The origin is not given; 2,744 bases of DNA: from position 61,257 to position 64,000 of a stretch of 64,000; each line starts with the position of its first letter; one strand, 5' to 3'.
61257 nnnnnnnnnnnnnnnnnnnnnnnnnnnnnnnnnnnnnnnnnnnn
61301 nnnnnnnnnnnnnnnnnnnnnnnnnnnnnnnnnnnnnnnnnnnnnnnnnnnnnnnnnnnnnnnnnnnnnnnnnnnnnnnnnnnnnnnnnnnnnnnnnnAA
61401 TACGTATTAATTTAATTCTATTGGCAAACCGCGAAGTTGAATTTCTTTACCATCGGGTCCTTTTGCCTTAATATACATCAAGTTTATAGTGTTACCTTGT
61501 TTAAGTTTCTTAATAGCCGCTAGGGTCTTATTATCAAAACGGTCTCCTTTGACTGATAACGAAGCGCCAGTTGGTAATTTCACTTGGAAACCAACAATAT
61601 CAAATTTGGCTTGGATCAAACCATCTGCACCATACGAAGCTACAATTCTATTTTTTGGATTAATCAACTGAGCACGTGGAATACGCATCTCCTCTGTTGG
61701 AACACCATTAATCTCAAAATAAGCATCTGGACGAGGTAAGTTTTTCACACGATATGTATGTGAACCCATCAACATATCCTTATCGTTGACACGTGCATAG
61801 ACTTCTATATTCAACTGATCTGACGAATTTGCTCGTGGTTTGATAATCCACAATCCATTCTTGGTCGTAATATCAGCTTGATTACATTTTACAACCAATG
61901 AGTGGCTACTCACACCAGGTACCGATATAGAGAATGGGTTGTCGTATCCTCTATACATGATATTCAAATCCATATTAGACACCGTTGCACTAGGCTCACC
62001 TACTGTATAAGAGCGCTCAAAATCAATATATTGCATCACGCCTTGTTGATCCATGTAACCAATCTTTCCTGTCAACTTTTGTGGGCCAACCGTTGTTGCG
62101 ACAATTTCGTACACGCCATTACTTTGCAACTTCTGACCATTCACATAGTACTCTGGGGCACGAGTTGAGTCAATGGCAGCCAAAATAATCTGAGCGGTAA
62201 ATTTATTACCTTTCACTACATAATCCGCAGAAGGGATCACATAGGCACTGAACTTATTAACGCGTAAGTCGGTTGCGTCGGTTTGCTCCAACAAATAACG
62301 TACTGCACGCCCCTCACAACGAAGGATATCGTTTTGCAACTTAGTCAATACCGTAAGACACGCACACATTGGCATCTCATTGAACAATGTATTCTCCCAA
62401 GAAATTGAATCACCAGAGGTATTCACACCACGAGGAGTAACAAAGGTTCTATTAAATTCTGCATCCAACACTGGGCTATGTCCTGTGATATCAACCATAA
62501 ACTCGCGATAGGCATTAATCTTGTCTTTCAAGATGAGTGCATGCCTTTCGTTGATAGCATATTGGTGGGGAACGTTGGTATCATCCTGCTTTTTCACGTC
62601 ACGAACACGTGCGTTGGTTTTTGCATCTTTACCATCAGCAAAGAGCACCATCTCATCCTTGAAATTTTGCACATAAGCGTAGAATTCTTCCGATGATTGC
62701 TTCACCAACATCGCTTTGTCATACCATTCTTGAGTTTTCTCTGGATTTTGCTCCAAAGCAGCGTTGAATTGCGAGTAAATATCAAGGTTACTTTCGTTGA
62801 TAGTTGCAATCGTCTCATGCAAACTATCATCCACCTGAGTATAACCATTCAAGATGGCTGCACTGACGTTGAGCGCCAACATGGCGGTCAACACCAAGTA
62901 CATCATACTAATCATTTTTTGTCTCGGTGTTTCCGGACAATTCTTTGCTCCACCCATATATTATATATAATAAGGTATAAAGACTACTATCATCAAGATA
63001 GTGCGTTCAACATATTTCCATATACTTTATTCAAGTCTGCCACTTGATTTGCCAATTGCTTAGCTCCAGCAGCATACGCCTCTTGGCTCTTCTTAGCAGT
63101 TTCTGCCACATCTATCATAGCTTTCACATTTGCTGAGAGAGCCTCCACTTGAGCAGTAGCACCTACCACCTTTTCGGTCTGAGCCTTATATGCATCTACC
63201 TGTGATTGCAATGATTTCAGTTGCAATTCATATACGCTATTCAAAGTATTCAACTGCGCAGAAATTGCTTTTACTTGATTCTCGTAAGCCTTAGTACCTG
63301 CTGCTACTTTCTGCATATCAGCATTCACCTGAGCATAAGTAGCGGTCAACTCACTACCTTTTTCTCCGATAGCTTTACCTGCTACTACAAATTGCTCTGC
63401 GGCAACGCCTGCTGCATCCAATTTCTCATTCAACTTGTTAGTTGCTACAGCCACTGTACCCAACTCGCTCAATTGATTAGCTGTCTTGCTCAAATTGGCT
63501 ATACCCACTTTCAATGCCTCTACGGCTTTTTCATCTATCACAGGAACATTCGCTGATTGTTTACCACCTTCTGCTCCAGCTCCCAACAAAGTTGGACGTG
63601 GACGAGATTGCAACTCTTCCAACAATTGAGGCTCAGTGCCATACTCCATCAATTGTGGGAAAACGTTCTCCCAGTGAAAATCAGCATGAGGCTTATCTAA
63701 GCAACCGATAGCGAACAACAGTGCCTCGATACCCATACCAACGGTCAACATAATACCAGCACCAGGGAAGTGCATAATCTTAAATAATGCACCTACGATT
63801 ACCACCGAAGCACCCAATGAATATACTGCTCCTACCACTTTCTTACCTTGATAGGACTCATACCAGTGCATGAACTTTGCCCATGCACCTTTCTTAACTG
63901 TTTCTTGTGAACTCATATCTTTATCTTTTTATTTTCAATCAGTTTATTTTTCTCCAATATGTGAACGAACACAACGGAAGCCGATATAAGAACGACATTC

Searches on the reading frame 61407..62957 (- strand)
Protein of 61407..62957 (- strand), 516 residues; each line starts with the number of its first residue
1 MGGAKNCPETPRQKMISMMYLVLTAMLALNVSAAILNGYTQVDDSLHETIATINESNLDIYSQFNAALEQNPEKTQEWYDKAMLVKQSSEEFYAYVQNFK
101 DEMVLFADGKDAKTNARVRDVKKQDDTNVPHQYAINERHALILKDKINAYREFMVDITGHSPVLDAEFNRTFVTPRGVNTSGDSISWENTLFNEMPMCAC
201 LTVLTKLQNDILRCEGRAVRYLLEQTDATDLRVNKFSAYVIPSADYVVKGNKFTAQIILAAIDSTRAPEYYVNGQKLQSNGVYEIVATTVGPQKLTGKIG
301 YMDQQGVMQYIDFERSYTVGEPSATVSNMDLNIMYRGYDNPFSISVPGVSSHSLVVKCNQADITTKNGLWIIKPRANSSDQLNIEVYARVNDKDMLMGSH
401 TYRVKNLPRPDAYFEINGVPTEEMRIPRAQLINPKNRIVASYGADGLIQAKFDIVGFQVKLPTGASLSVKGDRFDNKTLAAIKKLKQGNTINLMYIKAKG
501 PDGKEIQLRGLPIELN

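Call 68: search_protein_families(library=pfam, max_evalue=0.00001, proteins=[window:61407-62957:-])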
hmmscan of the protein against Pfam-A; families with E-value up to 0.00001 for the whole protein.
window:61407-62957:- (516 aa): 4 families
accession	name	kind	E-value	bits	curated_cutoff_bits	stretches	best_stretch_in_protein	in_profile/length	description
PF12081.13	GldM_1st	-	1.6e-45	156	25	1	35-224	2-193/194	GldM N-terminal domain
PF21601.3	GldM_2nd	-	6.5e-25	87.9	24.4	1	227-320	1-97/98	GldM second domain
PF21602.3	GldM_3rd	-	1.9e-15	57.3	25.2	1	323-405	1-82/82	GldM third domain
PF12080.14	GldM_4th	-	3.8e-11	44.1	24.6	1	408-515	1-113/114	GldM C-terminal domain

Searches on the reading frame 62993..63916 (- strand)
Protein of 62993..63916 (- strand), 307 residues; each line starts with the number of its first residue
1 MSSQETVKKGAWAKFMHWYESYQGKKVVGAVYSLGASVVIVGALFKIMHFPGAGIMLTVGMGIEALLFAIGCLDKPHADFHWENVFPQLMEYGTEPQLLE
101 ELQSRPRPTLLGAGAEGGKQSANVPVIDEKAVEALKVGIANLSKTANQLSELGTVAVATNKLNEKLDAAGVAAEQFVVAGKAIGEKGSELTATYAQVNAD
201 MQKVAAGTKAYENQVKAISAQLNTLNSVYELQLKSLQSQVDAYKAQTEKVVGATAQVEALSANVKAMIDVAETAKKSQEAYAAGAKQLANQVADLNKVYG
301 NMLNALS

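Call 68: search_protein_families(library=pfam, max_evalue=0.00001, proteins=[window:62993-63916:-])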
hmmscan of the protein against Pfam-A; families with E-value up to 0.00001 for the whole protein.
window:62993-63916:- (307 aa): 1 family
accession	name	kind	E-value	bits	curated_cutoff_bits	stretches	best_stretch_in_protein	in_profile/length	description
PF22827.1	GldL_N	-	4.9e-27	94.3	24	1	31-91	1-61/62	GldL N-terminal domain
